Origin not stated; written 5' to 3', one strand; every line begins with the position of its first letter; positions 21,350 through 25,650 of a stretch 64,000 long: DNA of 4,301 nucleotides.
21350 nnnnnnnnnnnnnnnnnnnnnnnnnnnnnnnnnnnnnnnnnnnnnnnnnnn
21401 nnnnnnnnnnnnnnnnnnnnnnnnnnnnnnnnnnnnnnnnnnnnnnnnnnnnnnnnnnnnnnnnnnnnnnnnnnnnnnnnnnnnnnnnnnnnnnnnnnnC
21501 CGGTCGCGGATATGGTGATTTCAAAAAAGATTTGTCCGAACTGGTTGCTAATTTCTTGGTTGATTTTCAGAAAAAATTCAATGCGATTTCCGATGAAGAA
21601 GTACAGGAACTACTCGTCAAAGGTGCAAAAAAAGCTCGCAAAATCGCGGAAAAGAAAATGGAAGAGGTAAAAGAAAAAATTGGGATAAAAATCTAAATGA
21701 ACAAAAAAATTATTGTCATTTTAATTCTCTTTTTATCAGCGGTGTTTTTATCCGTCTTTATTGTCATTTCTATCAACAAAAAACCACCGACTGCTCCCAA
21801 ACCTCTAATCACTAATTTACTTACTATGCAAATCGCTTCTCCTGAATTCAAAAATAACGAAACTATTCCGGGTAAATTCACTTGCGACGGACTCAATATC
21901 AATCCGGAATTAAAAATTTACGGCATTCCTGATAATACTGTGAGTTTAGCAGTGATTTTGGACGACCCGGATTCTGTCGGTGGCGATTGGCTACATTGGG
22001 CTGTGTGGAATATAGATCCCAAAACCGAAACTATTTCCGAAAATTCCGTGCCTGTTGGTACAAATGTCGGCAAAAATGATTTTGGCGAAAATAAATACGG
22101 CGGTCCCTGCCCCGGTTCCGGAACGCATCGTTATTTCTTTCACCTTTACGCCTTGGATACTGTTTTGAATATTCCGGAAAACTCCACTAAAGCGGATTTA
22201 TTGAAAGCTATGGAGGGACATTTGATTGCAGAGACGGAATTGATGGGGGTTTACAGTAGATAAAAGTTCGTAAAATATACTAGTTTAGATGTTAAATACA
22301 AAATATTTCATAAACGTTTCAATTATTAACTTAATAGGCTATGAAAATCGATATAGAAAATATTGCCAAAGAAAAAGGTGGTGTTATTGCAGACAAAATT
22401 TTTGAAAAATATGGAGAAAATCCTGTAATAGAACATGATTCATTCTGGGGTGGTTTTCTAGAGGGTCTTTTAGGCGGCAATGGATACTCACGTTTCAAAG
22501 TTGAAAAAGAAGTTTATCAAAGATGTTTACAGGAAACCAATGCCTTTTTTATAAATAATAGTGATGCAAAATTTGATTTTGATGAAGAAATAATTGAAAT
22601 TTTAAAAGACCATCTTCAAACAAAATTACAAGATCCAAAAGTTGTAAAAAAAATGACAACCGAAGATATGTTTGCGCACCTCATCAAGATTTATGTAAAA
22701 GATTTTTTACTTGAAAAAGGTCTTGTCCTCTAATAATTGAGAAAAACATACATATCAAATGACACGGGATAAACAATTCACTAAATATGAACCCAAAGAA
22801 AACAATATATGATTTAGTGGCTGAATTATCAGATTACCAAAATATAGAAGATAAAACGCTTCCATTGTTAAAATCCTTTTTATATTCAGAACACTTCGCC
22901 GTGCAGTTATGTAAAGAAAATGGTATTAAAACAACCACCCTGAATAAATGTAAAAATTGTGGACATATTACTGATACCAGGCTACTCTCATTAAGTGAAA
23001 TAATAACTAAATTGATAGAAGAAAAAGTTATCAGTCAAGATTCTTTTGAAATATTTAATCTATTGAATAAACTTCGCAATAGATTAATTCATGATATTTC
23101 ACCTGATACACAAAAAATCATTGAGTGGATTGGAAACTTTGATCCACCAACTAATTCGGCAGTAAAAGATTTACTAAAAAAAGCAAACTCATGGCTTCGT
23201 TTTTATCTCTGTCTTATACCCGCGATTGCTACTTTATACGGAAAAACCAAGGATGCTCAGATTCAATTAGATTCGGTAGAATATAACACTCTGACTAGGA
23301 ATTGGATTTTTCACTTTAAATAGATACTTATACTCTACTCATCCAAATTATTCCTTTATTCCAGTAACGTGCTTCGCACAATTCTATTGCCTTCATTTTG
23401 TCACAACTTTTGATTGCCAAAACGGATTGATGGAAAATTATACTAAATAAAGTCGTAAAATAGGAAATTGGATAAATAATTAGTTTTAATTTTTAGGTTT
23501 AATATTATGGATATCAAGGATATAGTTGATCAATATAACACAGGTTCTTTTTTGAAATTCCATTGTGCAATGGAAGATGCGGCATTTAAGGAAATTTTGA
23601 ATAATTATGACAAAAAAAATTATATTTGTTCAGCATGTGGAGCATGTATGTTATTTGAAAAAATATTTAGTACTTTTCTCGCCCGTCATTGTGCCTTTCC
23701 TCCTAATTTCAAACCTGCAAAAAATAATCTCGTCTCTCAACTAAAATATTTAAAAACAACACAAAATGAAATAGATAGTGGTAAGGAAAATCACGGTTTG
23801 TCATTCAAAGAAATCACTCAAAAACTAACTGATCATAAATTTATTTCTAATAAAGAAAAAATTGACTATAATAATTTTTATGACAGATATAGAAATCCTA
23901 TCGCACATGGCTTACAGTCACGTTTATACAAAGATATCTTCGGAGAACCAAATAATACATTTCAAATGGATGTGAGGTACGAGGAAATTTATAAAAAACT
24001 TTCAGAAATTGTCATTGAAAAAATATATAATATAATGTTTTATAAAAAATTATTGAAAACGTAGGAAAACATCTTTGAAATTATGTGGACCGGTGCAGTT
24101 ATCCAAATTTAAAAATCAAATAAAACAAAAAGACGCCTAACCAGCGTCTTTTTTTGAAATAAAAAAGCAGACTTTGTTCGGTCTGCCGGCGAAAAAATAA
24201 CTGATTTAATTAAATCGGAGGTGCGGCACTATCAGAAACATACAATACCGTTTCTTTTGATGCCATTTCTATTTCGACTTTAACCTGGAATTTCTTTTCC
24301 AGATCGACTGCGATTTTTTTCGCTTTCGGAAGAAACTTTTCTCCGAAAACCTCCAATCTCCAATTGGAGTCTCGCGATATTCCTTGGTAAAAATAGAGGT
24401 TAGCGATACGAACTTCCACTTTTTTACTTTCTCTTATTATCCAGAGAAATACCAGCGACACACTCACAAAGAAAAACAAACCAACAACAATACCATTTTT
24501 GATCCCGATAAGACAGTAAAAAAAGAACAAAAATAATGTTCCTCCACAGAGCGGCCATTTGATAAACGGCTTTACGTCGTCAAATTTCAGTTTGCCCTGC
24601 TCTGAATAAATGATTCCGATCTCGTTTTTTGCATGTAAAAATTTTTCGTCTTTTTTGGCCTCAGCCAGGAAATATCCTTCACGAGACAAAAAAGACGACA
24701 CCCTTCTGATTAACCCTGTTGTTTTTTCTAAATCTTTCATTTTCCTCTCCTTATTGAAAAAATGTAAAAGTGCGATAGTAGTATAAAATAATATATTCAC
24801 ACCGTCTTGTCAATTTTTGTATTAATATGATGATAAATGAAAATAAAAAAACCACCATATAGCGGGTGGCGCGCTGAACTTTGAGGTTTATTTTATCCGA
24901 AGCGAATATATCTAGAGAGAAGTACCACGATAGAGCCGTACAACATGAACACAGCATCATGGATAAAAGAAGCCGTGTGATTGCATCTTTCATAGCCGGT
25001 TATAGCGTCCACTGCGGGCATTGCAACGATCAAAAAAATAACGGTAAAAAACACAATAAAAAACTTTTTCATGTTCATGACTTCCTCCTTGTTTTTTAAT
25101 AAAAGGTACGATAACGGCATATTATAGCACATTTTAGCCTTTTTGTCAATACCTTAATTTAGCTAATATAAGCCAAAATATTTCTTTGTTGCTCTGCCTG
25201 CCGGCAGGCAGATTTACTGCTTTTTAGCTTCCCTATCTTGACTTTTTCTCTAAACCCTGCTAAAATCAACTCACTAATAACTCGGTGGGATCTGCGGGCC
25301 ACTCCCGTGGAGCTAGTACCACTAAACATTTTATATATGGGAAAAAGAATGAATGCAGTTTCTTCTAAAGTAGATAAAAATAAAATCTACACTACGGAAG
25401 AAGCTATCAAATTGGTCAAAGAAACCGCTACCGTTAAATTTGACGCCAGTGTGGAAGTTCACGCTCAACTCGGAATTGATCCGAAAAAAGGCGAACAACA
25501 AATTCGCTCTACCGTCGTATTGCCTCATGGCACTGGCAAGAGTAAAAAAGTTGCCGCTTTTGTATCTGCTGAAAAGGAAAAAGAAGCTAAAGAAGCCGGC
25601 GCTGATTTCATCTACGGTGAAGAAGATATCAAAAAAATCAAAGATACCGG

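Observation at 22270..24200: AT-rich three-gene islet with tandem HEPN-like (Rx4H) proteins: candidate abortive-infection/toxin module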

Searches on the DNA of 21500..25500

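Call 67: search_rna_families(source=window, start=21500, end=25500, threshold=evalue, max_evalue=1)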
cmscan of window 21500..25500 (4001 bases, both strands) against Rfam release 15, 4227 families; matches with E-value up to 1: 4.
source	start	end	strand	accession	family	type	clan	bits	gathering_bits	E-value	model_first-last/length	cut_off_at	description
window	24090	24154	+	RF02057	STnc40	Gene; sRNA;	-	30.5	45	0.017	1-70/70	no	Salmonella enterica sRNA STnc40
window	24122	24189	-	RF02064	STnc370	Gene; sRNA;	-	29.3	54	0.49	1-71/71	no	Enterobacterial sRNA STnc370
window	24079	24155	+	RF02083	OrzO-P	Gene; antitoxin;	-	25.4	60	0.55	1-76/76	no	OrzO-P RNA antitoxin family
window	21659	21772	+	RF00689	MIR390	Gene; miRNA;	-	21.8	77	0.5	1-121/121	no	MIR390 microRNA precursor family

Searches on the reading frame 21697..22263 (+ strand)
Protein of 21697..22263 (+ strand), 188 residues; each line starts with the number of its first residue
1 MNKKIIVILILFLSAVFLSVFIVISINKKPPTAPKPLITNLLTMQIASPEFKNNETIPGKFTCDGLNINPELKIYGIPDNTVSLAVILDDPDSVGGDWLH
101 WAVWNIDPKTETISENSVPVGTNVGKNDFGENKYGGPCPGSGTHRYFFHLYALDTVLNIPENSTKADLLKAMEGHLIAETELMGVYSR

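Call 3: search_protein_families(library=pfam, proteins=[window:21697-22263:+], max_evalue=10)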
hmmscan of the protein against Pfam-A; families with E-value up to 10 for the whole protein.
window:21697-22263:+ (188 aa): 1 family
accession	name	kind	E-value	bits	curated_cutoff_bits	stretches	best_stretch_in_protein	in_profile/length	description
PF01161.25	PBP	-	4.6e-37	127.8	24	1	56-186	1-135/135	Phosphatidylethanolamine-binding protein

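Call 93: list_cluster_members(proteins=[window:21697-22263:+, window:20713-21696:+, window:24210-24740:-])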
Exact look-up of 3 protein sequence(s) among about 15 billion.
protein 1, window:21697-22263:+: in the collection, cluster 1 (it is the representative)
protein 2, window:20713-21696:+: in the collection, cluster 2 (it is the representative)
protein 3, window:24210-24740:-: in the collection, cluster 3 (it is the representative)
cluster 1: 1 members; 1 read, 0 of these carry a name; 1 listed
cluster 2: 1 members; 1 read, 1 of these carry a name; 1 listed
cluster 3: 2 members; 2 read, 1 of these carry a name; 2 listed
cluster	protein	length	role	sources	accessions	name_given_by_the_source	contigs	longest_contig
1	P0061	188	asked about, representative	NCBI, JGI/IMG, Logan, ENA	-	-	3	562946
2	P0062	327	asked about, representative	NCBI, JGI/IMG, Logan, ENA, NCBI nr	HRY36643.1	MAG TPA: tryptophan--tRNA ligase [Candidatus Magasanikbacteria bacterium] | tryptophan--tRNA ligase [Candidatus Magasanikbacteria bacterium]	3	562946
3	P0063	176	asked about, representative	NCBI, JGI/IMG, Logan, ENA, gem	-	-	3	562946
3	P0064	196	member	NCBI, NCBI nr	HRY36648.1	MAG TPA: hypothetical protein P5230_02060 [Candidatus Magasanikbacteria bacterium] | hypothetical protein [Candidatus Magasanikbacteria bacterium]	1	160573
